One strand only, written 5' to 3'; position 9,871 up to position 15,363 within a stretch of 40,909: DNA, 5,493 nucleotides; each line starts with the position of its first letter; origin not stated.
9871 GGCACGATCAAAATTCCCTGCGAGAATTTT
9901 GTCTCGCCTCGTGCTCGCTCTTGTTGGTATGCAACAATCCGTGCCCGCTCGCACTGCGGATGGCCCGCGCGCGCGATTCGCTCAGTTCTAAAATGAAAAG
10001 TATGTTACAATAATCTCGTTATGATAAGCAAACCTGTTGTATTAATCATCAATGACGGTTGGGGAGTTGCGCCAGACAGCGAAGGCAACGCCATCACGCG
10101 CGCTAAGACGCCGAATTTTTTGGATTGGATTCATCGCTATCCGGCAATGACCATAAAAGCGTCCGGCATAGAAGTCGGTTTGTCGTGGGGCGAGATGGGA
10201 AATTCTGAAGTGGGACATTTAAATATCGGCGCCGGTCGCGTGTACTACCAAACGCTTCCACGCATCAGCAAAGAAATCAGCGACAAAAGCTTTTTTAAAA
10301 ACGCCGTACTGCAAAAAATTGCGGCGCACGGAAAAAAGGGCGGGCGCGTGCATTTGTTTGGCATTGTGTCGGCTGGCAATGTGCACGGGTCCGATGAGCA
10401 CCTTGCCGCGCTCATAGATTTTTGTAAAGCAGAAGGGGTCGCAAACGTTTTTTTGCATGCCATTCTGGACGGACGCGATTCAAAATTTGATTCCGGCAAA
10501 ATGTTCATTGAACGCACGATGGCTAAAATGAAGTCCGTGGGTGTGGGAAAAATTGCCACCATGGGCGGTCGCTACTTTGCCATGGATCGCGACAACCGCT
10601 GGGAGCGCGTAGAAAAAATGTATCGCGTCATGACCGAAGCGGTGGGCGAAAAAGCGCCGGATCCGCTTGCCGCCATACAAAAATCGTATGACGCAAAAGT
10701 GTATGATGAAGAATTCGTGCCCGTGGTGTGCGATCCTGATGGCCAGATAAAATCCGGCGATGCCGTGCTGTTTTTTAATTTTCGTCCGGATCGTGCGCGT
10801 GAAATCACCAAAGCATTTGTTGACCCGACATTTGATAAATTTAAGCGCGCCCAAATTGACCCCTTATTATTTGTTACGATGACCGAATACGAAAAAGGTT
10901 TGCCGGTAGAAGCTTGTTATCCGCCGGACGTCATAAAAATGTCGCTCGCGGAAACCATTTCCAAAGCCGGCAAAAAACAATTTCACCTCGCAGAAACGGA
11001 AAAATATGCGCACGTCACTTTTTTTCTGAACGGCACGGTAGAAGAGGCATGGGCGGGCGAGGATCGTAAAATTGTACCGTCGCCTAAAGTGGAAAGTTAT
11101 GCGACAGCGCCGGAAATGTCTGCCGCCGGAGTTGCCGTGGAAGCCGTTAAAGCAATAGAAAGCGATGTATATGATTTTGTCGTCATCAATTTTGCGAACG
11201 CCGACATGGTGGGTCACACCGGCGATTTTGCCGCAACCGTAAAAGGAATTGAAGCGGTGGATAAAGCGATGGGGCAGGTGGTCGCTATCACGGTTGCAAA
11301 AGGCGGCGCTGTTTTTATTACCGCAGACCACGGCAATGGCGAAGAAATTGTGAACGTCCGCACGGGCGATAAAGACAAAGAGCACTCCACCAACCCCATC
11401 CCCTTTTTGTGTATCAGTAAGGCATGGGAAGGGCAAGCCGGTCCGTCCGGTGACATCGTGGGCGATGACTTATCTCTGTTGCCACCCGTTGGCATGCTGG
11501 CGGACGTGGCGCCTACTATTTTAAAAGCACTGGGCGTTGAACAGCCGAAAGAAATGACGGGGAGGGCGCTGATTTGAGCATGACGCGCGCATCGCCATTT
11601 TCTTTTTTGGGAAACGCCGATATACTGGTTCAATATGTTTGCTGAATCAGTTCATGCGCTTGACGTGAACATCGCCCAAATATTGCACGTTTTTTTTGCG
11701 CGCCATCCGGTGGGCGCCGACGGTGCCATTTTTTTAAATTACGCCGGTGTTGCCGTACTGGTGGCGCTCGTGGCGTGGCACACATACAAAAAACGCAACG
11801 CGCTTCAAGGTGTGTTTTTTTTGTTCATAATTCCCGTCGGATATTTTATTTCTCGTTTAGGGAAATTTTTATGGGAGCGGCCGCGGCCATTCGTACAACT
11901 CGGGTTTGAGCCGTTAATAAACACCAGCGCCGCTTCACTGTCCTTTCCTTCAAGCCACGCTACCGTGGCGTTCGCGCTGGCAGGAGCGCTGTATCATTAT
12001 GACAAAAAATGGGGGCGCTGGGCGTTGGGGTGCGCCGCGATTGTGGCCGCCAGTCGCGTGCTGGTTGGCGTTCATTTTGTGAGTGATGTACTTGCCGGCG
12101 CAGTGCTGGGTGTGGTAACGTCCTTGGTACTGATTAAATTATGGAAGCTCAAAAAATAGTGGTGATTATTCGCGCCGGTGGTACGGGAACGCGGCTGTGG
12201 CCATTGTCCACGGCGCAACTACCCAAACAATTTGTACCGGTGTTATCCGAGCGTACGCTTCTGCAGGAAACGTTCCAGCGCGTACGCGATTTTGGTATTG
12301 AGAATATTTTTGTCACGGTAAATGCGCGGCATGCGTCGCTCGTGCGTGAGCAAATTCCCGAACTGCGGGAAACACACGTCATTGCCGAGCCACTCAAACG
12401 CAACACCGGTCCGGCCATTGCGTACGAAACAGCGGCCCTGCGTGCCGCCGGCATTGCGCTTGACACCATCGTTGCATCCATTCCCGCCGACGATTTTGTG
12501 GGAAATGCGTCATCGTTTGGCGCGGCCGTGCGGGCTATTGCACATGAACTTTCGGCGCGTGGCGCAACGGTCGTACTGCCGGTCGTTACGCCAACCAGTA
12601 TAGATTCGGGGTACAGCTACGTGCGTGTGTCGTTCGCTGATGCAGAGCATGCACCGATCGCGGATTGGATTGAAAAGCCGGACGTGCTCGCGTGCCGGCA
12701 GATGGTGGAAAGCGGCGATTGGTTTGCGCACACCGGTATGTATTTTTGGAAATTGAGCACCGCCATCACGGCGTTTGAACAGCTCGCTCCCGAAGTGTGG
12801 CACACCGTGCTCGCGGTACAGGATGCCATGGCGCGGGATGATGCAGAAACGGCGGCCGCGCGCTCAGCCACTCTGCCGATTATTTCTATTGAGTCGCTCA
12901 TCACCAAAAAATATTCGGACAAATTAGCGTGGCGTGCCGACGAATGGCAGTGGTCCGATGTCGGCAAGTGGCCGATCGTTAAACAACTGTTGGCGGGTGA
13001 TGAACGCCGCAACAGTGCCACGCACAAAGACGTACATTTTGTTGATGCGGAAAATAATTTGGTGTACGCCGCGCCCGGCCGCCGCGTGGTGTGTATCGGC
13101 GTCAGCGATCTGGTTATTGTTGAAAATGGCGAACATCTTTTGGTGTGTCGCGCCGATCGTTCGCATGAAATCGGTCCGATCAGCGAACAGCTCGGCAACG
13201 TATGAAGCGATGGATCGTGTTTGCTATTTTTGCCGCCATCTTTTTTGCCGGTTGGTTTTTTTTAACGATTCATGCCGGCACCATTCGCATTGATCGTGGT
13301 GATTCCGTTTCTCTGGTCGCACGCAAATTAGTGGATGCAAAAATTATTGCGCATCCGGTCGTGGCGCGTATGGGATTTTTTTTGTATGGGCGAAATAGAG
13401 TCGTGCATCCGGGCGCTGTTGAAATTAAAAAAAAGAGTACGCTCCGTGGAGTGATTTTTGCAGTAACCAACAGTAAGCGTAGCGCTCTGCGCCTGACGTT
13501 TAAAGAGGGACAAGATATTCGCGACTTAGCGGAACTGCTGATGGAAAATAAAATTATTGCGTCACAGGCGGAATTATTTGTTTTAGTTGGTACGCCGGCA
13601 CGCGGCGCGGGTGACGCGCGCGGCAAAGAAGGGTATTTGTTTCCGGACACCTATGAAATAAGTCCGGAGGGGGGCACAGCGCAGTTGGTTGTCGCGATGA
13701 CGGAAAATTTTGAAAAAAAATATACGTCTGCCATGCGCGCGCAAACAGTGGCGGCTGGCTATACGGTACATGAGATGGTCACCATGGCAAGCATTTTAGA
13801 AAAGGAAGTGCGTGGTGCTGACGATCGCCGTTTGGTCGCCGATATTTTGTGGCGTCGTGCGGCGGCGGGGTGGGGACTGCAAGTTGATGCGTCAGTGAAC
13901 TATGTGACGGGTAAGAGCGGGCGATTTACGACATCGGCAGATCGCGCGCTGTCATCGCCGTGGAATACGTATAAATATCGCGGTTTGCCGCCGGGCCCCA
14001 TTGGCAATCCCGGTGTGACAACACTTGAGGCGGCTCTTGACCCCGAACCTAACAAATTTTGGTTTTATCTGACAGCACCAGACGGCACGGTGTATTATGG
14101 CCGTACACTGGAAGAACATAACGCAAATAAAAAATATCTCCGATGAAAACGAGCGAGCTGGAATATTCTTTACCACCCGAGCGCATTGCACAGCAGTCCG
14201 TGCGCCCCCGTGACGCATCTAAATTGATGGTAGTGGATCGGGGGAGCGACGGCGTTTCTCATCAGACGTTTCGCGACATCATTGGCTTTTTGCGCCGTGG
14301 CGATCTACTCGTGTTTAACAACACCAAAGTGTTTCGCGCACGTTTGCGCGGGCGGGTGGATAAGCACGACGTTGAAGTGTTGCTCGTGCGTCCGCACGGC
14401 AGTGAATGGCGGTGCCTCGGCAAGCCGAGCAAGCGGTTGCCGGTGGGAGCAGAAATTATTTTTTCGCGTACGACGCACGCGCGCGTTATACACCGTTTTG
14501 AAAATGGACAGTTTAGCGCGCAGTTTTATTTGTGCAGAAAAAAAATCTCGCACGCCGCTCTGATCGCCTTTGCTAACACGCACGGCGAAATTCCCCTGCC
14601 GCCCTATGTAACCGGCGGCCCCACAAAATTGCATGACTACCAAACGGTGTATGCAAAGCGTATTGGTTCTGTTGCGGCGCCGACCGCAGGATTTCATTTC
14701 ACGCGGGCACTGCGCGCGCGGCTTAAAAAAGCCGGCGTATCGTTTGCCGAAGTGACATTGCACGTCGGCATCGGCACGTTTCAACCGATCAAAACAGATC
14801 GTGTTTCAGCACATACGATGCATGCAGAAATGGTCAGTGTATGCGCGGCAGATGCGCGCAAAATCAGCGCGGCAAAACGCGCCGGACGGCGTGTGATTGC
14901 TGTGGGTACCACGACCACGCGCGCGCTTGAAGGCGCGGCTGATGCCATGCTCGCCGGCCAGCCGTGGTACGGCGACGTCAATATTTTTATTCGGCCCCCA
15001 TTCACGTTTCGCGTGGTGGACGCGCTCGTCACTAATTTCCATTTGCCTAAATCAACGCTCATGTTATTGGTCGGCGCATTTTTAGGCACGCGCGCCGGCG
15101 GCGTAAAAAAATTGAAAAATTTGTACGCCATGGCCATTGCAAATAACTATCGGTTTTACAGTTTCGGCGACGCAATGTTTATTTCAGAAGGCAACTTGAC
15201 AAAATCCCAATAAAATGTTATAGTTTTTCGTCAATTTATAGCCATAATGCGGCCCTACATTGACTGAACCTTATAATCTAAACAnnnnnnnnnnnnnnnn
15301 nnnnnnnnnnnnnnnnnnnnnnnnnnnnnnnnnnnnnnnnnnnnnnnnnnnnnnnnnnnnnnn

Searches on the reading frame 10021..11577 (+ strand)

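Call 58: search_protein_families(library=pfam, proteins=[window:10021-11577:+], max_evalue=0.00001)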
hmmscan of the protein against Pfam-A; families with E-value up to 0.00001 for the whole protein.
window:10021-11577:+ (518 aa): 2 families
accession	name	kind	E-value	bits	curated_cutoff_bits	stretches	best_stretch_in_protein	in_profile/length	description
PF06415.18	iPGM_N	-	1.6e-74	250.5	27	1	82-292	1-217/217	BPG-independent PGAM N-terminus (iPGM_N)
PF01676.23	Metalloenzyme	-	8.9e-70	235.5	24.3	1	4-507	1-251/252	Metalloenzyme superfamily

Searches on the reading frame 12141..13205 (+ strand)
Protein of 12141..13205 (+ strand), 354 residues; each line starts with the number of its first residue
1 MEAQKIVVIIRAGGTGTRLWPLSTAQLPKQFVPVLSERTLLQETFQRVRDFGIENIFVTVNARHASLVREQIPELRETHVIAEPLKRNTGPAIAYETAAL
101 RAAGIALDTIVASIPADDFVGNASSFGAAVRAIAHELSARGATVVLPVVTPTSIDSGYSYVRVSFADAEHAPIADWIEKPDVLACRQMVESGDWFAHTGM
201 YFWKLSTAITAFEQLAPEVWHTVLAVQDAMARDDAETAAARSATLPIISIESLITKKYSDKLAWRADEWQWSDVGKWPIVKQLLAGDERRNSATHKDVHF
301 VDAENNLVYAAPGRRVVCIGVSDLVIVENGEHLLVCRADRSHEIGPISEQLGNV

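Call 58: search_protein_families(library=pfam, proteins=[window:12141-13205:+], max_evalue=0.00001)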
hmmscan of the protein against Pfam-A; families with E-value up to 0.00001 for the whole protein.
window:12141-13205:+ (354 aa): 3 families
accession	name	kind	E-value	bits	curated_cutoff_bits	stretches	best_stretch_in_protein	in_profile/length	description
PF00483.29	NTP_transferase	-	3.4e-25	89.5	21.2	1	9-277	3-232/245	Nucleotidyl transferase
PF22640.1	ManC_GMP_beta-helix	-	5e-09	36.4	27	1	301-351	6-55/55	MannoseP isomerase/GMP-like beta-helix domain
PF12804.13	NTP_transf_3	-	3.6e-06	27.7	27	1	9-102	2-83/160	MobA-like NTP transferase domain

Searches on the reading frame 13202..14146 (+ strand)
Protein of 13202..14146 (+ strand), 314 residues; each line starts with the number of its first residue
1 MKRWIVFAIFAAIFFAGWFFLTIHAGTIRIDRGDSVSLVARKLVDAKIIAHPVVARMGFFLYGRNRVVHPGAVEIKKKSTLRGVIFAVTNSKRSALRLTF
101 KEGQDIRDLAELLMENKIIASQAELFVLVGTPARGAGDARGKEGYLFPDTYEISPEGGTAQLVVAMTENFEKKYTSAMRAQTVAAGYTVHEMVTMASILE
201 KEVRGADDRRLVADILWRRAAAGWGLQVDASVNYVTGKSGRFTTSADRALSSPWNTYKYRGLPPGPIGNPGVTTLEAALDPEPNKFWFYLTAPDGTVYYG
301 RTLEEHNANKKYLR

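Call 59: search_protein_families(library=pfam, proteins=[window:13202-14146:+], max_evalue=0.00001)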
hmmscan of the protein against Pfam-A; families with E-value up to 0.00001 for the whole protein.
window:13202-14146:+ (314 aa): 1 family
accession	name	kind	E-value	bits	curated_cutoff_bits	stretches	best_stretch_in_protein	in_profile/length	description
PF02618.21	YceG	-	3.3e-64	217.5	32.4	1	28-311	1-274/275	YceG-like family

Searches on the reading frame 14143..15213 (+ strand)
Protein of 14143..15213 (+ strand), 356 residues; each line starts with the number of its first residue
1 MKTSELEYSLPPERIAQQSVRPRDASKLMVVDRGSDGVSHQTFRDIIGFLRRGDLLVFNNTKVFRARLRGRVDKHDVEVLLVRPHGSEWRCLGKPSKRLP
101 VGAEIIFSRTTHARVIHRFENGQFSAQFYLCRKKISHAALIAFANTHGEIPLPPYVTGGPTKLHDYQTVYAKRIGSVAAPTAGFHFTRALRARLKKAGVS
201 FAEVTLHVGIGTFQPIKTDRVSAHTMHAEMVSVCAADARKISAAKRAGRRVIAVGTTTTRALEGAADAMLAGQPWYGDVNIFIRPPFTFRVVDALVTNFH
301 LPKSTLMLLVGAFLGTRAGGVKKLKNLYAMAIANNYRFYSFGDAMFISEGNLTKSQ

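Call 59: search_protein_families(library=pfam, proteins=[window:14143-15213:+], max_evalue=0.00001)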
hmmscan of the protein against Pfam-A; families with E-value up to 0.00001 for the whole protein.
window:14143-15213:+ (356 aa): 1 family
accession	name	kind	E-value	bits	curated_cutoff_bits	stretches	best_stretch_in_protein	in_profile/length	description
PF02547.20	Queuosine_synth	-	1.4e-115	386.3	25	1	4-347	2-322/322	Queuosine biosynthesis protein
